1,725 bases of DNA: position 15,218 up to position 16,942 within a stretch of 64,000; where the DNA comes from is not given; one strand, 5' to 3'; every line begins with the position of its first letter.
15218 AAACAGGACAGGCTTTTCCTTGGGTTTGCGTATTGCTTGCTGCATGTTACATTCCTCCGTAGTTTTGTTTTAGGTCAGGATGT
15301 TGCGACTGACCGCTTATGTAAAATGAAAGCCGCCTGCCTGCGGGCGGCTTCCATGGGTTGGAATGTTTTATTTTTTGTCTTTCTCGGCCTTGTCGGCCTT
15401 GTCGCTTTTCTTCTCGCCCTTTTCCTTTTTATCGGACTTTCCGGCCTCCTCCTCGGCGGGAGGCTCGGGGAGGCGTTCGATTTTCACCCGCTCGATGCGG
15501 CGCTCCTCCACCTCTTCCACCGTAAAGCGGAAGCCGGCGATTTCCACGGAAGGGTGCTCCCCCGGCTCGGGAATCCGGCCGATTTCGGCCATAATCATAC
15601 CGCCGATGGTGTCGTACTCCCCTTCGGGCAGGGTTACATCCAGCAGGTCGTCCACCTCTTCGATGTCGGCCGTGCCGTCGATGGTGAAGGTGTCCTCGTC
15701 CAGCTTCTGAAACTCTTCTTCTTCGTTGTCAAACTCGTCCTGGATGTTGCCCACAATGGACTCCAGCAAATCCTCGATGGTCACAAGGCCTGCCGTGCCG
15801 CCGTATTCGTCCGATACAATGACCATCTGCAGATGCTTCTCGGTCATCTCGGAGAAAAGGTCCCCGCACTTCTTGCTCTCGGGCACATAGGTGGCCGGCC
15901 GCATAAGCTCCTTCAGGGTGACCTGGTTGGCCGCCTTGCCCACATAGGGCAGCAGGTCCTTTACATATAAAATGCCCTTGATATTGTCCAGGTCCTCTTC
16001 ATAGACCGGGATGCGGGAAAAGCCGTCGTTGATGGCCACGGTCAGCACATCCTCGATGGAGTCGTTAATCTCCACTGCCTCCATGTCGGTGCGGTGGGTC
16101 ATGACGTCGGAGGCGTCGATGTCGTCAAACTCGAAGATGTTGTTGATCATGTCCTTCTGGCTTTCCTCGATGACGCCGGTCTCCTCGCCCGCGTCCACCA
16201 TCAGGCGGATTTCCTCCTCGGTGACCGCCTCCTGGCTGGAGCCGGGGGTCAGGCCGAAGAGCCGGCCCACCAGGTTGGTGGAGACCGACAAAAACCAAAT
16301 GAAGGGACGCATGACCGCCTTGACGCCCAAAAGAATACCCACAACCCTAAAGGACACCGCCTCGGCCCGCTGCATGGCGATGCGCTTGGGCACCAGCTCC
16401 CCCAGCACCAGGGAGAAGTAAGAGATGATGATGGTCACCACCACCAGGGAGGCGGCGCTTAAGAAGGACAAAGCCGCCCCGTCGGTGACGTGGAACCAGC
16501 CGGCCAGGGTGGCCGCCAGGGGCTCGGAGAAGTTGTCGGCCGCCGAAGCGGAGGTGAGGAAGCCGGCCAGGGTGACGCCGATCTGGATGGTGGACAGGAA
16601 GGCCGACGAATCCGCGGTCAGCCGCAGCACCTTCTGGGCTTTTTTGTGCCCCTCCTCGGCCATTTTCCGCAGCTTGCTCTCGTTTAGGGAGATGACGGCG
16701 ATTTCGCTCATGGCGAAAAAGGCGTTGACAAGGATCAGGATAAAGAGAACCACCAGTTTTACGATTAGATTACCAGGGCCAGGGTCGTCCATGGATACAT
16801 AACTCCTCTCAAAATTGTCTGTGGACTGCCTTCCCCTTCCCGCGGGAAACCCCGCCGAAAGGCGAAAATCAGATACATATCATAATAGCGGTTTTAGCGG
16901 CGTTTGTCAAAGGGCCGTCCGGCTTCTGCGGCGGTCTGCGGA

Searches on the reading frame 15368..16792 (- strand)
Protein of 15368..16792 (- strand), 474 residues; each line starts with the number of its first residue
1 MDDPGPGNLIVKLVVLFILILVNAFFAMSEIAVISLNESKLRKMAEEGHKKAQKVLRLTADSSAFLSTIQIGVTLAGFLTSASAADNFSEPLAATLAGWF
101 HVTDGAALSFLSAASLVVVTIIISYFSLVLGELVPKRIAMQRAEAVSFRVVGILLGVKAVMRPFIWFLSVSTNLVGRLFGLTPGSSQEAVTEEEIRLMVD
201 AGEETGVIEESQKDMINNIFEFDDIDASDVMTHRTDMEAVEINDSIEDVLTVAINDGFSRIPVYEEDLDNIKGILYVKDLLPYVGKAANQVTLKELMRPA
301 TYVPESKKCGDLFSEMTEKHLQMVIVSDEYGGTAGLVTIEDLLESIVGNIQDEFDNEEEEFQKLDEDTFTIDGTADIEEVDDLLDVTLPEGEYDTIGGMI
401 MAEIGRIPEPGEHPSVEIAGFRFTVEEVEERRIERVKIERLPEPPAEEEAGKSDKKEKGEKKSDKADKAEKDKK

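Call 11: search_protein_families(library=pfam, proteins=[window:15368-16792:-], max_evalue=0.0001)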
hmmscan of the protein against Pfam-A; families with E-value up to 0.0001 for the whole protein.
window:15368-16792:- (474 aa): 3 families
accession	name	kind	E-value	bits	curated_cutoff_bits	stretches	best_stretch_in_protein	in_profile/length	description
PF01595.25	CNNM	-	2.2e-50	171.3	28.4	1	15-211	2-180/181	Cyclin M transmembrane N-terminal domain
PF03471.22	CorC_HlyC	-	6.3e-27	93.8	27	1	362-441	1-80/81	Transporter associated domain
PF00571.33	CBS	-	8.5e-14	52.1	24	2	228-283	2-54/57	CBS domain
